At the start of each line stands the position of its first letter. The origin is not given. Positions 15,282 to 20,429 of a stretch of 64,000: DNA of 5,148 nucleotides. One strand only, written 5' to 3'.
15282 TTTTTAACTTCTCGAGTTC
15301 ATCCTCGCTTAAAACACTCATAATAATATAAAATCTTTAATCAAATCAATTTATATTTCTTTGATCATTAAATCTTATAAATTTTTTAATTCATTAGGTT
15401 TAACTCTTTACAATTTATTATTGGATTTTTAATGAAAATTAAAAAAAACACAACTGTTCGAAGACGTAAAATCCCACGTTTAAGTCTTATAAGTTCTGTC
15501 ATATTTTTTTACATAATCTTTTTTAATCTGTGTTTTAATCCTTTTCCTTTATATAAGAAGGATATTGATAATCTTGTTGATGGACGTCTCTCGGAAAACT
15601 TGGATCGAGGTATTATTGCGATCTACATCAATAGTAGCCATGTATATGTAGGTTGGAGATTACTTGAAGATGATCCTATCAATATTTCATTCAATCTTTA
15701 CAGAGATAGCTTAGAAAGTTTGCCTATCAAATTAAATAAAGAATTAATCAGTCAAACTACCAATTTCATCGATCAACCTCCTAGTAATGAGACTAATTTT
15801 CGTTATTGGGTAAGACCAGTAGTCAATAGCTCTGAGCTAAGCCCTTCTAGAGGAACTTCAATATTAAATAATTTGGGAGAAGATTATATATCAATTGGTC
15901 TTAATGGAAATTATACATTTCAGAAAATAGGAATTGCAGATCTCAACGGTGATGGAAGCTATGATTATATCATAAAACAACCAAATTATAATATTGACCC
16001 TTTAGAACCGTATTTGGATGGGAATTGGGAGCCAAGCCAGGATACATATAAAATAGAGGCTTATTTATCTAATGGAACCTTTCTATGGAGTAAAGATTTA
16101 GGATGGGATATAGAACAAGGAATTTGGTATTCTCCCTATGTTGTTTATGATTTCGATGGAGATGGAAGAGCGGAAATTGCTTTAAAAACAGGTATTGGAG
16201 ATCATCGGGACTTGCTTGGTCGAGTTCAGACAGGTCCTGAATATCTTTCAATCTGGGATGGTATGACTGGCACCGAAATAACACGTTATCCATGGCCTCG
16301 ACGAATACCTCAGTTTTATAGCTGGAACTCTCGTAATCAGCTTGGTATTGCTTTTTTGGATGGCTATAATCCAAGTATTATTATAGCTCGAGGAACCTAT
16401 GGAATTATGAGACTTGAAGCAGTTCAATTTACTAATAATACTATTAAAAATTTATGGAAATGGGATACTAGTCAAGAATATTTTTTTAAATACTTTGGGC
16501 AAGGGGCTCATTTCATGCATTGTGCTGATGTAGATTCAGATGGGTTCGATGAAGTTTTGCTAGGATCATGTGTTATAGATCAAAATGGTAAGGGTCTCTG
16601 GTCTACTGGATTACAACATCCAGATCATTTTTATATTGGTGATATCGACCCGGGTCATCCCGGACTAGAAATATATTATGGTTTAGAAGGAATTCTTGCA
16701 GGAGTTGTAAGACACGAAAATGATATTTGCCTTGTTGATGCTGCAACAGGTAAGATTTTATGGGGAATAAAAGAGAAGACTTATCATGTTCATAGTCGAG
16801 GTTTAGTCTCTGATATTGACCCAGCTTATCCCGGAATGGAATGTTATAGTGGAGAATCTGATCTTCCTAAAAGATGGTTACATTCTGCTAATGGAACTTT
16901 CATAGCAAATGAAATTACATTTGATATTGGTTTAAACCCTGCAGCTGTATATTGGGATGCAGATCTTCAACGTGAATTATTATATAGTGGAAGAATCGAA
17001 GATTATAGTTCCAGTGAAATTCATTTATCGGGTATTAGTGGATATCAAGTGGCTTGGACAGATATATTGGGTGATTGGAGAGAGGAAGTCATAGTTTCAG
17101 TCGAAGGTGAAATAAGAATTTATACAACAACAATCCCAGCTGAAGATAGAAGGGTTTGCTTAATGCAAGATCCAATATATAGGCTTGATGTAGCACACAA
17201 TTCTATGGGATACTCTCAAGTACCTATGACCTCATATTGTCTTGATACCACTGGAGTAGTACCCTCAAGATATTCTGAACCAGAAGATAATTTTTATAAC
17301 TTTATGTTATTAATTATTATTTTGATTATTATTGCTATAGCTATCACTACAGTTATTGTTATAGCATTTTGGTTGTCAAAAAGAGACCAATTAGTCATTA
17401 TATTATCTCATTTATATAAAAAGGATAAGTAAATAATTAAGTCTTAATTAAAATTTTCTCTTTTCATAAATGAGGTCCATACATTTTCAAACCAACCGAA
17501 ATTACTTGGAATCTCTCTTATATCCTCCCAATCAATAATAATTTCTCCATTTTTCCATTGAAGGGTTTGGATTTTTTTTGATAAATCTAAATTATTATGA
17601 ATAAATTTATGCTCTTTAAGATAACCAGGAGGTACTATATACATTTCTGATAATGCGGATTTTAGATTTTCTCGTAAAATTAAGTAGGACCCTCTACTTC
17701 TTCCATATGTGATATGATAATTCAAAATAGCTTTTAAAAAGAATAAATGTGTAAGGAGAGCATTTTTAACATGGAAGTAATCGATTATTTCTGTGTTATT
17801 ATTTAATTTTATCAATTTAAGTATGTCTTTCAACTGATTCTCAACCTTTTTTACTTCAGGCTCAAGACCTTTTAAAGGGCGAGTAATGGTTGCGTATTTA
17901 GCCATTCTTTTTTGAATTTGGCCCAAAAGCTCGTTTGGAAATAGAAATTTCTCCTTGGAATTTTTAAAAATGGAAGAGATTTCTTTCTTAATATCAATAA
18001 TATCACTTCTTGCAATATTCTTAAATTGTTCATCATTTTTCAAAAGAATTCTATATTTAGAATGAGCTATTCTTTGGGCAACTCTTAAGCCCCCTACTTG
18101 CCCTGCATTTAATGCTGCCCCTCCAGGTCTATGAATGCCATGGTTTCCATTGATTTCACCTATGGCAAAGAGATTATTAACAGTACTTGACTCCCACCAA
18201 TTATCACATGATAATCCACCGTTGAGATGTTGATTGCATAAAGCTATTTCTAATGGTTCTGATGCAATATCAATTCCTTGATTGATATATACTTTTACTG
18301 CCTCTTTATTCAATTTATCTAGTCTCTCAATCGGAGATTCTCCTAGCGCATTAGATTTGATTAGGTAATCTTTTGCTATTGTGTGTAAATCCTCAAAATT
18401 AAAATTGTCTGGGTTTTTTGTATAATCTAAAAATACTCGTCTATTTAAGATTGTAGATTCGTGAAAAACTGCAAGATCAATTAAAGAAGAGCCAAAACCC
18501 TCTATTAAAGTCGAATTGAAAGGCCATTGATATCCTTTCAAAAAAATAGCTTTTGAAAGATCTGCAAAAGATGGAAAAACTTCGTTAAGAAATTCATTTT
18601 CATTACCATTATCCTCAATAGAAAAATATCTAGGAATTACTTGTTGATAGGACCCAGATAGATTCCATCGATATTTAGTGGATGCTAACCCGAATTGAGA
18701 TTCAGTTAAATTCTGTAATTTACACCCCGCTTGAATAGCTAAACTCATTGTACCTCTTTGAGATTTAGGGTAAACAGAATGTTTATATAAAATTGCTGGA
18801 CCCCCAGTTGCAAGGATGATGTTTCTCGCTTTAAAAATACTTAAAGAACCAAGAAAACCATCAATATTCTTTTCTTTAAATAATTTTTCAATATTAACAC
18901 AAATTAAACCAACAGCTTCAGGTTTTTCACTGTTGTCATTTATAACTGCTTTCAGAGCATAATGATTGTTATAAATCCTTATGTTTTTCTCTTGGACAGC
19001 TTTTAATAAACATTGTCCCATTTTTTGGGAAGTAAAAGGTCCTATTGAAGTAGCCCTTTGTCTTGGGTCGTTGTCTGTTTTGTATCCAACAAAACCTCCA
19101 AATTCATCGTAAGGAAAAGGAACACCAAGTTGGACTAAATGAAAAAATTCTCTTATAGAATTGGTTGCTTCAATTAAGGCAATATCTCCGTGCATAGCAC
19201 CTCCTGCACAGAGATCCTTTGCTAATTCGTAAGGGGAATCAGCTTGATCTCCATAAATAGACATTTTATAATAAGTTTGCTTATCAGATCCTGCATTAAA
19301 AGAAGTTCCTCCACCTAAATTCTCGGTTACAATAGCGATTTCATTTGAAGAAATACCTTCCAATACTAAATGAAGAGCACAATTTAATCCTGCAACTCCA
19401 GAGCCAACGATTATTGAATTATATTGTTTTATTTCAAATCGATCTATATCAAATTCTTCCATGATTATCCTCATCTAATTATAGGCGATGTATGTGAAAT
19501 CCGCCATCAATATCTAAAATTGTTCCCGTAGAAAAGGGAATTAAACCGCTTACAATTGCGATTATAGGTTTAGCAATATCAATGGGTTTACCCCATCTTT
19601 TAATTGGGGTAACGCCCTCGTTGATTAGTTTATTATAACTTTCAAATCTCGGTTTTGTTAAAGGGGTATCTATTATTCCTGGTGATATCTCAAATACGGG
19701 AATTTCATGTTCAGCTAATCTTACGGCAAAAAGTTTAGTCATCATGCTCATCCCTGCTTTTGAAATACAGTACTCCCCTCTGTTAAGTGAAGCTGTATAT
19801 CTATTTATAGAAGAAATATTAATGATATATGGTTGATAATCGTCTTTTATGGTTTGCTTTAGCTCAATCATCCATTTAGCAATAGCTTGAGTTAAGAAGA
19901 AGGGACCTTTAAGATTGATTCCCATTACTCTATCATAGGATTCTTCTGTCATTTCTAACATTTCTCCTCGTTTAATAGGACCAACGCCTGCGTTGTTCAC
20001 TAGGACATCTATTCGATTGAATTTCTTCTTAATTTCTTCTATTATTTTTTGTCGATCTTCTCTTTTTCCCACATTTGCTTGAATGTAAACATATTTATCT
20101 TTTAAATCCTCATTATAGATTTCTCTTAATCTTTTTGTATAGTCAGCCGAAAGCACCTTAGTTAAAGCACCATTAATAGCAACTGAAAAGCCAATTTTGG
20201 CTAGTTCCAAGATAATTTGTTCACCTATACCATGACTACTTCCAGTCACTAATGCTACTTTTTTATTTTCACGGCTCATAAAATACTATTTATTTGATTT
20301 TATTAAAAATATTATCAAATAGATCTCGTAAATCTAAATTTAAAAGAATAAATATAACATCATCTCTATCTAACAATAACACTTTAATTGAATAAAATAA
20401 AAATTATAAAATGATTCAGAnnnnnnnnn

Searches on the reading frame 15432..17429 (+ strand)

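Call 47: search_protein_families(library=pfam, proteins=[window:15432-17429:+], max_evalue=0.0001)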
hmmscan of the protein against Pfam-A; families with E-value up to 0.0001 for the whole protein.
window:15432-17429:+ (666 aa): 4 families
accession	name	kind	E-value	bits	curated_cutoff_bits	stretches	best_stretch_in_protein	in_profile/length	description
PF21348.3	RGL11_C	-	5.8e-92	309.5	27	1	156-605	17-481/490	Rhamnogalacturonan lyase family 11, C-terminal domain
PF18370.7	RGI_lyase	-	2.8e-17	63.3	27.8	1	54-142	3-83/86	Rhamnogalacturonan I lyases beta-sheet domain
PF13517.12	FG-GAP_3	-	8.1e-10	39.6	26.9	0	208-250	18-60/61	FG-GAP-like repeat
PF01839.29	FG-GAP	-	7.9e-06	26.1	22.1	0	233-252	3-21/37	FG-GAP repeat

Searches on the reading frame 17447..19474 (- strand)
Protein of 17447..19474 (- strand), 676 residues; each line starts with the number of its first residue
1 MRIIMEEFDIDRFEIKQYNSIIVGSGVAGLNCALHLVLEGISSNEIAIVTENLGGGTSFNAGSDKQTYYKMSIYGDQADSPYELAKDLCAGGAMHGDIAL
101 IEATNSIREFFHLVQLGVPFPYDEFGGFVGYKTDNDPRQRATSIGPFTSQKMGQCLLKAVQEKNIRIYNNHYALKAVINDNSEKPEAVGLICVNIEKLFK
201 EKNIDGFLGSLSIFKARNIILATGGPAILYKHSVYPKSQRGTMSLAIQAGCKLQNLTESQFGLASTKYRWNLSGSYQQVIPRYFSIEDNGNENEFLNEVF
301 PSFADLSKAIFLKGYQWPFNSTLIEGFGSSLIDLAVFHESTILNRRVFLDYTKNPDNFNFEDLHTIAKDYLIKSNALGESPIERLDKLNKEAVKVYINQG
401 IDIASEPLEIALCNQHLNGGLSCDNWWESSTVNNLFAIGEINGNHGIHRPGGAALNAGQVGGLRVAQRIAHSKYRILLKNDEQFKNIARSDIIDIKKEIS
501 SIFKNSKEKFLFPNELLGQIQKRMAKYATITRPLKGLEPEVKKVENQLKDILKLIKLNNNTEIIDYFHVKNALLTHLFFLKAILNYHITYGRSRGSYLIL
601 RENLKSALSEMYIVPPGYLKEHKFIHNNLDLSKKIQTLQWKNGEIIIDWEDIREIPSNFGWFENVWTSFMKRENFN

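Call 47: search_protein_families(library=pfam, proteins=[window:17447-19474:-], max_evalue=0.0001)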
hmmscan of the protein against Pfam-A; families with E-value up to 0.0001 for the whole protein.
window:17447-19474:- (676 aa): 3 families
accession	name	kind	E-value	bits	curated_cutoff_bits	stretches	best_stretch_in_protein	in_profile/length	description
PF00890.30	FAD_binding_2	-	1.9e-17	64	20.4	1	20-271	2-262/414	FAD binding domain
PF07992.20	Pyr_redox_2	-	3.2e-05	23.9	26.1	0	19-50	2-30/291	Pyridine nucleotide-disulphide oxidoreductase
PF01266.30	DAO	-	9.7e-05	22.5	27.9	0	21-62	3-43/353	FAD dependent oxidoreductase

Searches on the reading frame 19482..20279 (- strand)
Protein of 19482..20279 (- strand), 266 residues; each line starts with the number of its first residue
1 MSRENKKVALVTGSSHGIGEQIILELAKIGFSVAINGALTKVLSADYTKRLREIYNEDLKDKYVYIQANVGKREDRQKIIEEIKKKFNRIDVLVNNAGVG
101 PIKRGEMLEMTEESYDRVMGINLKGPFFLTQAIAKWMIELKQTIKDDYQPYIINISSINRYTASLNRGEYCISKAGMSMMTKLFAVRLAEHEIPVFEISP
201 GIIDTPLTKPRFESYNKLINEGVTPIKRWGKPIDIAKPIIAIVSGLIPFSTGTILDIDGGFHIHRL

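Call 47: search_protein_families(library=pfam, proteins=[window:19482-20279:-], max_evalue=0.0001)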
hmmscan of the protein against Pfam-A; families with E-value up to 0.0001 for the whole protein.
window:19482-20279:- (266 aa): 3 families
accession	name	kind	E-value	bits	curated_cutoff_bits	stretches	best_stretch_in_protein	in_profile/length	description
PF00106.31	adh_short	-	3.6e-42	144.5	26.6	1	7-214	1-193/195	short chain dehydrogenase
PF13561.12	adh_short_C2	-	4.3e-42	144.7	27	1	15-262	5-236/236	Enoyl-(Acyl carrier protein) reductase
PF08659.16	KR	-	1.5e-07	31.9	22.6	1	9-138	3-126/180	KR domain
